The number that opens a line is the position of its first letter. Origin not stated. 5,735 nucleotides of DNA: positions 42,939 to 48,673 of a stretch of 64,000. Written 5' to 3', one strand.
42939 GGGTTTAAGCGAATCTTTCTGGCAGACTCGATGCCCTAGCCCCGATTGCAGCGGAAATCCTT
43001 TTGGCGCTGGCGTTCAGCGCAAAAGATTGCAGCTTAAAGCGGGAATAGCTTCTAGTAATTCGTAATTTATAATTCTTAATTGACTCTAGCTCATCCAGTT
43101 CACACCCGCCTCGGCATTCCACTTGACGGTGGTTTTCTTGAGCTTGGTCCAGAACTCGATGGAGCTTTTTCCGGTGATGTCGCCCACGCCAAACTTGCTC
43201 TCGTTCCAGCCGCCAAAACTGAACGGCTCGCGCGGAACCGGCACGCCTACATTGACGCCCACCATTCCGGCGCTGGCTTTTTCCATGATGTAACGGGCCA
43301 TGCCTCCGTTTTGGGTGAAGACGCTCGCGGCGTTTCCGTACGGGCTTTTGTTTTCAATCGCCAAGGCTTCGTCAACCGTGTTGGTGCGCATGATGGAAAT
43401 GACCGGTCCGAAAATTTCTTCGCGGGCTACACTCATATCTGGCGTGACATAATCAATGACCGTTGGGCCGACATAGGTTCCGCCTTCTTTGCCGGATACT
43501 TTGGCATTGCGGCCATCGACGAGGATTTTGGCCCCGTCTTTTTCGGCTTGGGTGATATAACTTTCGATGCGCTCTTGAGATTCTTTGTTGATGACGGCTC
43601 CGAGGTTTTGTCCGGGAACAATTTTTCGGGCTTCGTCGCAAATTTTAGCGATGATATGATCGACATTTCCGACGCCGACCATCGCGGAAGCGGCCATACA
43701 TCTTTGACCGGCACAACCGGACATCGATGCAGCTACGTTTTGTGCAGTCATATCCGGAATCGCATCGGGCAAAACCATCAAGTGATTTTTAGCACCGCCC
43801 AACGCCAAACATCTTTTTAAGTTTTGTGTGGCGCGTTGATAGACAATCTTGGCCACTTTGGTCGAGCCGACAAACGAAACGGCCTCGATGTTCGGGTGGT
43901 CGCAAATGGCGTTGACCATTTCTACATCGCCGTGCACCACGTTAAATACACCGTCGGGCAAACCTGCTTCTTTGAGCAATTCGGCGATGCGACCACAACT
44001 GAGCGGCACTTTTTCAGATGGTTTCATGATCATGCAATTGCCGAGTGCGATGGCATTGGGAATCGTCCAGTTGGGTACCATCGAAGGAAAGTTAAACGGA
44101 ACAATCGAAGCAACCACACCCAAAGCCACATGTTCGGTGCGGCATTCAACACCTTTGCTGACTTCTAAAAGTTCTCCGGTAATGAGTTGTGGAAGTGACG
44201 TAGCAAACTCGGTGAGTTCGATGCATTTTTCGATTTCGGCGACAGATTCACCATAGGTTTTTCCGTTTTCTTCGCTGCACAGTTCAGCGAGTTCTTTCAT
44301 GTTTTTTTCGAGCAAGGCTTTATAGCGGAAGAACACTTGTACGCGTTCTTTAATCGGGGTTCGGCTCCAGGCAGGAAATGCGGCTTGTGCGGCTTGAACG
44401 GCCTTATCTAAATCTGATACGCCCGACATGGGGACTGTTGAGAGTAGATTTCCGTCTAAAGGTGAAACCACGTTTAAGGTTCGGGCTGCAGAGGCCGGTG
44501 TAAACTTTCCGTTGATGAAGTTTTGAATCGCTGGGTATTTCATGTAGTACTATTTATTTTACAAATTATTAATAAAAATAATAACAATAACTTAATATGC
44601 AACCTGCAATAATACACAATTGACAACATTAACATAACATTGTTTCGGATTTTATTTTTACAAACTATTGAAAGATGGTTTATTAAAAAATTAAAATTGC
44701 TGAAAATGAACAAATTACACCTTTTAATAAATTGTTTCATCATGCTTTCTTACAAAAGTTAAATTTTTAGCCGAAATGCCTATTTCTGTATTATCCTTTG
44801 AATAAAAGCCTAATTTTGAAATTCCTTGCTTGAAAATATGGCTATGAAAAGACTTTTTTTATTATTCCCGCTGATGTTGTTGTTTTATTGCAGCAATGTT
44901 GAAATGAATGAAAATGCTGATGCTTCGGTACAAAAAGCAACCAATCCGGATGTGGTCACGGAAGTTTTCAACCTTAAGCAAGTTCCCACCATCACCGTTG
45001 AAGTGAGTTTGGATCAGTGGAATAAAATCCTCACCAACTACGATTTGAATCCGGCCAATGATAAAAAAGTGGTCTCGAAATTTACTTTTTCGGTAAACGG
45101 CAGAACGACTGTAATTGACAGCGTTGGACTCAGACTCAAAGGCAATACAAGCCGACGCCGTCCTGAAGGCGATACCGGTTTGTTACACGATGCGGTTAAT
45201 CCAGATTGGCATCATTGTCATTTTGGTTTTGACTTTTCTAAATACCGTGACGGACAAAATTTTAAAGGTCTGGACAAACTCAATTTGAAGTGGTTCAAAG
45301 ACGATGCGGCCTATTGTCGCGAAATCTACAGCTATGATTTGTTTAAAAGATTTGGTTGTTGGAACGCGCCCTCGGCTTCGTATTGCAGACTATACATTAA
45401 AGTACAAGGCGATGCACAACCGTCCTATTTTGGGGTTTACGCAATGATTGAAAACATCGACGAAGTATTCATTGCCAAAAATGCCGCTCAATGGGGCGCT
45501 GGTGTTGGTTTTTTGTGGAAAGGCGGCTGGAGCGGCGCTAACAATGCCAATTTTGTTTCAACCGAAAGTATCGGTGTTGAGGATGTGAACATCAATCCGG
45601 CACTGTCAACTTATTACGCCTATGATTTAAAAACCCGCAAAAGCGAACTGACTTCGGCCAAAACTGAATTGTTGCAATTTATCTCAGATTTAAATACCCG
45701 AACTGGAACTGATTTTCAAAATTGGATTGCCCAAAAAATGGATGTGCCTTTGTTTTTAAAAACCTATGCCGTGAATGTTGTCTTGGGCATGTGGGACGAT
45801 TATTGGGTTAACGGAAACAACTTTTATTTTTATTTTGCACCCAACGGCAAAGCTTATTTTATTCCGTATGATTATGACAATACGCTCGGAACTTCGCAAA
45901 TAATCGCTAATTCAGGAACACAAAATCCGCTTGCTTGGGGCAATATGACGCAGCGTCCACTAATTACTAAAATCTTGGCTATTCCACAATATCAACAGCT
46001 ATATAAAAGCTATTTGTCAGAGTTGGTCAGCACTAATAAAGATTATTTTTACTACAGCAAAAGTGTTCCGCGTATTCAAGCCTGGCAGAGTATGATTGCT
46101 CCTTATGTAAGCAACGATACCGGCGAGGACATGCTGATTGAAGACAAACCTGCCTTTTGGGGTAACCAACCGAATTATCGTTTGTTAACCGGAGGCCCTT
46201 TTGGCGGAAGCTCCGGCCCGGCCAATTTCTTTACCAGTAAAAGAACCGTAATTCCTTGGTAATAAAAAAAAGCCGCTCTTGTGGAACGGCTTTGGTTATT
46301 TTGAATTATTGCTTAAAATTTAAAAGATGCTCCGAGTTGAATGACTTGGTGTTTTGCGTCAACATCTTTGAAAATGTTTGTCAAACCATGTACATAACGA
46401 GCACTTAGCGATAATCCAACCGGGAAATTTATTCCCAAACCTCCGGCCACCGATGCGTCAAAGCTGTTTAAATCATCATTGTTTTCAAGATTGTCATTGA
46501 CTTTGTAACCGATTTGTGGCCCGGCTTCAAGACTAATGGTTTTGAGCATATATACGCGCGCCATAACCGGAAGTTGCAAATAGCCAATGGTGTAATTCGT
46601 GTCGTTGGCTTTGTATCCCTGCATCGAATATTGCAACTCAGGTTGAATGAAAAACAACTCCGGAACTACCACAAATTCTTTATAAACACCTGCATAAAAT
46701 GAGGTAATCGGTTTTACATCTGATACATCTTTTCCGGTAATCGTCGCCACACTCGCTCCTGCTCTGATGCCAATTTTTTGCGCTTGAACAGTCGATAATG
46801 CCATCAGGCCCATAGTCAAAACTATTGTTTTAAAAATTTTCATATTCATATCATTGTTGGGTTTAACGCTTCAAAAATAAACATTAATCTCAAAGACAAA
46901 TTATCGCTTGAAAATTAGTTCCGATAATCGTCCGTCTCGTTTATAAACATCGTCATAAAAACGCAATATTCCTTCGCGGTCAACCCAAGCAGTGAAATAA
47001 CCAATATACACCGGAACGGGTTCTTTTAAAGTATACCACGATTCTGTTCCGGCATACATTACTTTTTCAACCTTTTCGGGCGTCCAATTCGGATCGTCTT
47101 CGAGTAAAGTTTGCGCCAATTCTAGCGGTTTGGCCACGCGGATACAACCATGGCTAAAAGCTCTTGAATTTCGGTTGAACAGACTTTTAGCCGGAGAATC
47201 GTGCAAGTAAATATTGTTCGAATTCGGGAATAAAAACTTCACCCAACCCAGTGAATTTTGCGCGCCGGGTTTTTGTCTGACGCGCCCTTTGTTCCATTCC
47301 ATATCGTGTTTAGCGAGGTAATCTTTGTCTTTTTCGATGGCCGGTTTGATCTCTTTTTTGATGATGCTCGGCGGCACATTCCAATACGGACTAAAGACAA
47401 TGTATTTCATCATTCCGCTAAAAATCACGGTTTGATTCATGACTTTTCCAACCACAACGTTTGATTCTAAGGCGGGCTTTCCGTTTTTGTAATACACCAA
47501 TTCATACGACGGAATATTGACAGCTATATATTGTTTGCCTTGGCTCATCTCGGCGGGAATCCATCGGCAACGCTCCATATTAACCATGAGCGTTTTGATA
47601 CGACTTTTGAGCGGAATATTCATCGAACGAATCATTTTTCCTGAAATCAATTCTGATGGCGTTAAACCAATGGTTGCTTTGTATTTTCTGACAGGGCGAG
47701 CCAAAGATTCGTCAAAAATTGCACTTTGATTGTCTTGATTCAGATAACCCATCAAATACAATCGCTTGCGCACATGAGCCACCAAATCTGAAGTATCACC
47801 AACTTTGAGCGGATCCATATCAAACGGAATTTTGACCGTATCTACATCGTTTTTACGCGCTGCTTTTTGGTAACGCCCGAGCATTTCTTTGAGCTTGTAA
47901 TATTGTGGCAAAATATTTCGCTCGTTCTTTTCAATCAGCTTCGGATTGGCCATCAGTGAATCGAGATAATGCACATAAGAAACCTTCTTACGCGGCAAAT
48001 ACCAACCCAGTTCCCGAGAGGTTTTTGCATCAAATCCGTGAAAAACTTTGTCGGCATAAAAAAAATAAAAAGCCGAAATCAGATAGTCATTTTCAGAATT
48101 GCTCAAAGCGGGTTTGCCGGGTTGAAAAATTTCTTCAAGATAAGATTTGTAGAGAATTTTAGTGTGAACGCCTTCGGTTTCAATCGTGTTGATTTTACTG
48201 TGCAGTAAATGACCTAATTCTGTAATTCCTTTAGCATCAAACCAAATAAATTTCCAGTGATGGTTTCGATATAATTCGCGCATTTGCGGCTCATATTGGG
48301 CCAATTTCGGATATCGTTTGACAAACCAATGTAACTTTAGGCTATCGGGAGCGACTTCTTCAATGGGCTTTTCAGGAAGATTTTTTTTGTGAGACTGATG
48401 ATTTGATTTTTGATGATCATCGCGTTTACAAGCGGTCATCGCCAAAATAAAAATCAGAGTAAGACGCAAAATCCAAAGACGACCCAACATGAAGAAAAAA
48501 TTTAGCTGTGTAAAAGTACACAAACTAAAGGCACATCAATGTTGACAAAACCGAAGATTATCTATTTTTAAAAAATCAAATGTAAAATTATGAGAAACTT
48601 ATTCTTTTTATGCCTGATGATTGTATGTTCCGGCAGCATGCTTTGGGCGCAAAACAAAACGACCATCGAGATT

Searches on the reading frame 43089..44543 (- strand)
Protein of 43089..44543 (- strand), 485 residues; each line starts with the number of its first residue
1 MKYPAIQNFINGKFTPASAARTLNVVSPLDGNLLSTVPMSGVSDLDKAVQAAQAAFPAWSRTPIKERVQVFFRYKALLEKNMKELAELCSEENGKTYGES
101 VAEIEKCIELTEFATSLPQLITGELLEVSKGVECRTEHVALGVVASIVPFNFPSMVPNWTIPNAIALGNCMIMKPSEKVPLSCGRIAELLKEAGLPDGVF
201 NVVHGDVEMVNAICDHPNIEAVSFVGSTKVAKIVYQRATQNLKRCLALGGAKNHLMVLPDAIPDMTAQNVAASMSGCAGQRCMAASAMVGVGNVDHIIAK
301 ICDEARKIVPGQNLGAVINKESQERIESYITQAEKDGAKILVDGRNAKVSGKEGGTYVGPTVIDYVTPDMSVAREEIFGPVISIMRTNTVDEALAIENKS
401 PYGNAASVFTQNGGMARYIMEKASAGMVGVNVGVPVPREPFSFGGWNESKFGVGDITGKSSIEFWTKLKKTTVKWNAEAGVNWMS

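Call 83: search_protein_families(library=pfam, proteins=[window:43089-44543:-], max_evalue=0.00001)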
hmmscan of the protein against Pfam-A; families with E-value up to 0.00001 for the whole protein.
window:43089-44543:- (485 aa): 1 family
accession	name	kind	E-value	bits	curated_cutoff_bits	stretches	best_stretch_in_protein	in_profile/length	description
PF00171.27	Aldedh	-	1.1e-132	443.4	23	1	17-470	4-460/461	Aldehyde dehydrogenase family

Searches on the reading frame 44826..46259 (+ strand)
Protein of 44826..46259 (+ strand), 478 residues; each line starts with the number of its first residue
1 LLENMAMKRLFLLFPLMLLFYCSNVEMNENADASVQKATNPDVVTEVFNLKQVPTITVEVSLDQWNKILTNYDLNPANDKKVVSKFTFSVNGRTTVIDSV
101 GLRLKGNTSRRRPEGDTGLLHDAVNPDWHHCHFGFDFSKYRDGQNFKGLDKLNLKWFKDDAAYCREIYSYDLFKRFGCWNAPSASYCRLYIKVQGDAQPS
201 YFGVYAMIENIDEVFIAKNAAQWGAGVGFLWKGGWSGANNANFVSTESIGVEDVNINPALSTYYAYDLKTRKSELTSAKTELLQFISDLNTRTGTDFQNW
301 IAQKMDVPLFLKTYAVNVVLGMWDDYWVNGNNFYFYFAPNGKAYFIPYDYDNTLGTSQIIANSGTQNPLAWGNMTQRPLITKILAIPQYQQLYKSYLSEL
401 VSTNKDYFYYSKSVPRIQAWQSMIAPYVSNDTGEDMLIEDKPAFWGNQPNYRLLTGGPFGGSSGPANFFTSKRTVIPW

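Call 37: search_protein_families(library=pfam, proteins=[window:44826-46259:+], max_evalue=0.00001)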
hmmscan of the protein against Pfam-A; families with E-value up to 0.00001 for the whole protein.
window:44826-46259:+ (478 aa): 1 family
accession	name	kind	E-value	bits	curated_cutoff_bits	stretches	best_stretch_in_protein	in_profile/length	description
PF08757.17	CotH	-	6.2e-40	138.1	23.8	1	133-438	16-298/322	CotH kinase protein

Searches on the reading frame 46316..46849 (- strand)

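Call 83: search_protein_families(library=pfam, proteins=[window:46316-46849:-], max_evalue=0.00001)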
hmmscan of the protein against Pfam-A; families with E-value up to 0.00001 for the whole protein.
window:46316-46849:- (178 aa): 2 families
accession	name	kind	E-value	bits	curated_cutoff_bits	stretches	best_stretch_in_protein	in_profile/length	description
PF13568.12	OMP_b-brl_2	-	1.2e-20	74.7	27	1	23-161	2-175/175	Outer membrane protein beta-barrel domain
PF13505.12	OMP_b-brl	-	4e-11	43.8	28.7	1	10-178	3-175/175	Outer membrane protein beta-barrel domain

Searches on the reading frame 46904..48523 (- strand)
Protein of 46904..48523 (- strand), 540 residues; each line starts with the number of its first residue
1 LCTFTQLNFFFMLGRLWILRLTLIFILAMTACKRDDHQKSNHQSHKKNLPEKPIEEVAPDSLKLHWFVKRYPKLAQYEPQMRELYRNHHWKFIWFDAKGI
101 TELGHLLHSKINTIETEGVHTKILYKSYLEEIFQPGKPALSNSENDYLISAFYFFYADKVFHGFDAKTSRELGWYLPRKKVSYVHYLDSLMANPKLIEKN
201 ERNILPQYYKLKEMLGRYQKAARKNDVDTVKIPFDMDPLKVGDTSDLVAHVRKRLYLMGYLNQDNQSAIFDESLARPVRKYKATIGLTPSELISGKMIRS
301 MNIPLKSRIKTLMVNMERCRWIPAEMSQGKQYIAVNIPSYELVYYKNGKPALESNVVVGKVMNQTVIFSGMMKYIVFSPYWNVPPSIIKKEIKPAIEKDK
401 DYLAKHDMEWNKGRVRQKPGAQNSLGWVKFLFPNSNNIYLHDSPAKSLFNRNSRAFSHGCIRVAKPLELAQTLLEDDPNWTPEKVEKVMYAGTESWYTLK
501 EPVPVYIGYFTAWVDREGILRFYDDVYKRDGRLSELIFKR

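Call 37: search_protein_families(library=pfam, proteins=[window:46904-48523:-], max_evalue=0.00001)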
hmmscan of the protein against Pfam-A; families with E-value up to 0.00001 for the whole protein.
window:46904-48523:- (540 aa): 2 families
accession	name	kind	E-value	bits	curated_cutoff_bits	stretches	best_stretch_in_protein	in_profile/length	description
PF03734.19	YkuD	-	1.8e-27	97.1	23.4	1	331-477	2-142/146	L,D-transpeptidase catalytic domain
PF20142.4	Scaffold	-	4.1e-15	57.1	24.6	1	80-215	2-139/139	Scaffold domain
